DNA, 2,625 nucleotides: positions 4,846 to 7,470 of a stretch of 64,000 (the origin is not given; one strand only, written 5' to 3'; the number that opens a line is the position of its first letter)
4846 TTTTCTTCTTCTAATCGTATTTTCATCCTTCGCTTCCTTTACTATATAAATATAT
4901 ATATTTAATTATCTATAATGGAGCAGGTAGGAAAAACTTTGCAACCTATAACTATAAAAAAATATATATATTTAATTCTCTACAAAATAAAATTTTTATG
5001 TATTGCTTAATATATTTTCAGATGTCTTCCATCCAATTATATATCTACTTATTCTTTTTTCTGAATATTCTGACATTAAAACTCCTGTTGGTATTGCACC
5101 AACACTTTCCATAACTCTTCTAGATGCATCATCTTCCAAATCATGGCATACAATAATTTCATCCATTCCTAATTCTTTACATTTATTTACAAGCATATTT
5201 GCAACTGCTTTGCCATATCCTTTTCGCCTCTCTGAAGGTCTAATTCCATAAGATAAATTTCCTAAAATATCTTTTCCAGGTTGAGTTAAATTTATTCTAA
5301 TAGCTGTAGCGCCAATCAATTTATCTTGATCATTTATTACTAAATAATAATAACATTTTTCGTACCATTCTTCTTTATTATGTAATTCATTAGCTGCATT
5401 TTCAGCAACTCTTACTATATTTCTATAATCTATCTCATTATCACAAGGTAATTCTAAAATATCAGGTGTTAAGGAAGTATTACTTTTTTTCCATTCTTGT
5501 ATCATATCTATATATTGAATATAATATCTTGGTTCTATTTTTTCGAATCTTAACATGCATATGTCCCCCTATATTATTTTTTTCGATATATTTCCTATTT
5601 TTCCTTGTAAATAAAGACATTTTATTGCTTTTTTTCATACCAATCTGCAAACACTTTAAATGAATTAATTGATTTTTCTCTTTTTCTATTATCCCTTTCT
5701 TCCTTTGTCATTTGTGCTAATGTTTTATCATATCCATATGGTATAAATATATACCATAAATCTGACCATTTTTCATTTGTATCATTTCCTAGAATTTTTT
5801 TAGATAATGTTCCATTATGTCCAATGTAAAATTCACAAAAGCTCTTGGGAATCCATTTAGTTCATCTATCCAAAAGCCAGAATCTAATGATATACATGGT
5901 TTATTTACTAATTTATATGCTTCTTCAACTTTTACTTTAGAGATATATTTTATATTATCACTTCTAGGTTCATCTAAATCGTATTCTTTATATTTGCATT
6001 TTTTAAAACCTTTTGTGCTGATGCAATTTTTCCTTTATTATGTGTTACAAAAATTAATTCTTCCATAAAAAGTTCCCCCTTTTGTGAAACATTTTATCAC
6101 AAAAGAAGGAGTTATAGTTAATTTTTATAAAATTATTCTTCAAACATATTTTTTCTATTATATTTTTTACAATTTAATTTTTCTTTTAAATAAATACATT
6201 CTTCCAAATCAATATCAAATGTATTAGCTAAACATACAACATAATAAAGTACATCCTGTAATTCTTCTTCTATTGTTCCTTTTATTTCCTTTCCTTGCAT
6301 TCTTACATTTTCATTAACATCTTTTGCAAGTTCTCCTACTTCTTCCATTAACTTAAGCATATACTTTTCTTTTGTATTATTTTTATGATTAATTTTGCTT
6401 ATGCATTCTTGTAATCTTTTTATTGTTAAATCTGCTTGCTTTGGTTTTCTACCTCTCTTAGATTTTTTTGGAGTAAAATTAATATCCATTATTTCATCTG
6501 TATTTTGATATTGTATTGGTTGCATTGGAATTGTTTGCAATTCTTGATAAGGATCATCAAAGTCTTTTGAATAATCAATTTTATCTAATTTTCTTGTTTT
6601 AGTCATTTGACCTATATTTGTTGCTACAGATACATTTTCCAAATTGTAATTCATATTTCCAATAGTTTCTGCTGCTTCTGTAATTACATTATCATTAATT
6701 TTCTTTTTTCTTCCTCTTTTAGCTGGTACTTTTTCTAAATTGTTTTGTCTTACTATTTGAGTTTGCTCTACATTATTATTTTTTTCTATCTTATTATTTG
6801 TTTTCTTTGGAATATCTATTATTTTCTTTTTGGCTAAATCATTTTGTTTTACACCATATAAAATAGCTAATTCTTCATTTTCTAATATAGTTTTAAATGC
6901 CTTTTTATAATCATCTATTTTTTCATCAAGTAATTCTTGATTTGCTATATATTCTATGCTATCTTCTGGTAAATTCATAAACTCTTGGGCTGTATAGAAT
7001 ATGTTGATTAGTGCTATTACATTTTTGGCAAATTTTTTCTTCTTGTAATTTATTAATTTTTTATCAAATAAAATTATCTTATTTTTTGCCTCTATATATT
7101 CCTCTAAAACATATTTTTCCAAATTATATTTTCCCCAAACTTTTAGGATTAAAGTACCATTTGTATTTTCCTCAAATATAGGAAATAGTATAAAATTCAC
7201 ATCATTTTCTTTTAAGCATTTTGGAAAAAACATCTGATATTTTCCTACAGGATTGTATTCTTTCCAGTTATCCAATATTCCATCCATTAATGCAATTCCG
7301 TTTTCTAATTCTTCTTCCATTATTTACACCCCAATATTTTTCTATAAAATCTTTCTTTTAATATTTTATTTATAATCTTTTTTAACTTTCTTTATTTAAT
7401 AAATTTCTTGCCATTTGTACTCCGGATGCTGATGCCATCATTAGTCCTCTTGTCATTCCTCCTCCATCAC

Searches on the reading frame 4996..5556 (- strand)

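Call 3: search_protein_families(library=pfam, proteins=[window:4996-5556:-], max_evalue=0.01)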
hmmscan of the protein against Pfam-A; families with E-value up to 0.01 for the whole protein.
window:4996-5556:- (186 aa): 5 families
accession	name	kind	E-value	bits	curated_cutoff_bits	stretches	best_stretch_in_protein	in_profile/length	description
PF13302.13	Acetyltransf_3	-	1e-11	46.2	25.4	1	51-154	34-137/138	Acetyltransferase (GNAT) domain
PF00583.31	Acetyltransf_1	-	1.3e-09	38.8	20.7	1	62-153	24-115/116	Acetyltransferase (GNAT) family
PF13508.13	Acetyltransf_7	-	0.0011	19.7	27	1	70-134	4-65/84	Acetyltransferase (GNAT) domain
PF08445.16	FR47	-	0.0016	18.8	22.1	1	105-153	29-76/86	FR47-like protein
PF13673.13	Acetyltransf_10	-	0.0089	16.4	23.6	0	54-134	13-90/128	Acetyltransferase (GNAT) domain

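Call 4: search_protein_families(library=padloc, proteins=[window:4996-5556:-], max_evalue=0.01)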
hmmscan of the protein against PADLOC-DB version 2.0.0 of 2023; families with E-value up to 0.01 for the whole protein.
window:4996-5556:- (186 aa): 0 families

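Call 8: search_protein_families(library=ncbifam, proteins=[window:4996-5556:-], max_evalue=0.01)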
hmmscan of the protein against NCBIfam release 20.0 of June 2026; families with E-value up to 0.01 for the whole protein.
window:4996-5556:- (186 aa): 2 families
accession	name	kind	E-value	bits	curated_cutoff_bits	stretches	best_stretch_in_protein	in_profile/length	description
NF040503.1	resist_ArsN1a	equivalog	9.9e-05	22.1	170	1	58-160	34-139/159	arsinothricin resistance N-acetyltransferase ArsN1 family A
NF005840.0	PRK07757.1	equivalog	0.00036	20.5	154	1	60-136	33-105/153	N-acetyltransferase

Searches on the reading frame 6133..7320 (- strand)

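Call 3: search_protein_families(library=pfam, proteins=[window:6133-7320:-], max_evalue=0.01)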
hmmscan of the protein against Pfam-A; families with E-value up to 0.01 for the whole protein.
window:6133-7320:- (395 aa): 3 families
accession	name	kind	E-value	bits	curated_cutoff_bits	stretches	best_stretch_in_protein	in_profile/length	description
PF03819.22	MazG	-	3.5e-09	37.2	22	1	316-382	2-66/74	MazG nucleotide pyrophosphohydrolase domain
PF01503.22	PRA-PH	-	0.00012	22.8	21.3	1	311-376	21-79/86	Phosphoribosyl-ATP pyrophosphohydrolase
PF12643.12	MazG-like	-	0.0026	18.4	27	1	330-391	14-74/85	MazG-like family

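Call 8: search_protein_families(library=ncbifam, proteins=[window:6133-7320:-], max_evalue=0.01)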
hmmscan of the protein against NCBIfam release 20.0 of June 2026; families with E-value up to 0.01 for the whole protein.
window:6133-7320:- (395 aa): 1 family
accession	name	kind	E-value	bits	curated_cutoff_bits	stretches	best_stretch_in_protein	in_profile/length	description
NF007113.1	PRK09562.1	equivalog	0.00046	19.9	208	1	301-377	140-209/251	nucleoside triphosphate pyrophosphohydrolase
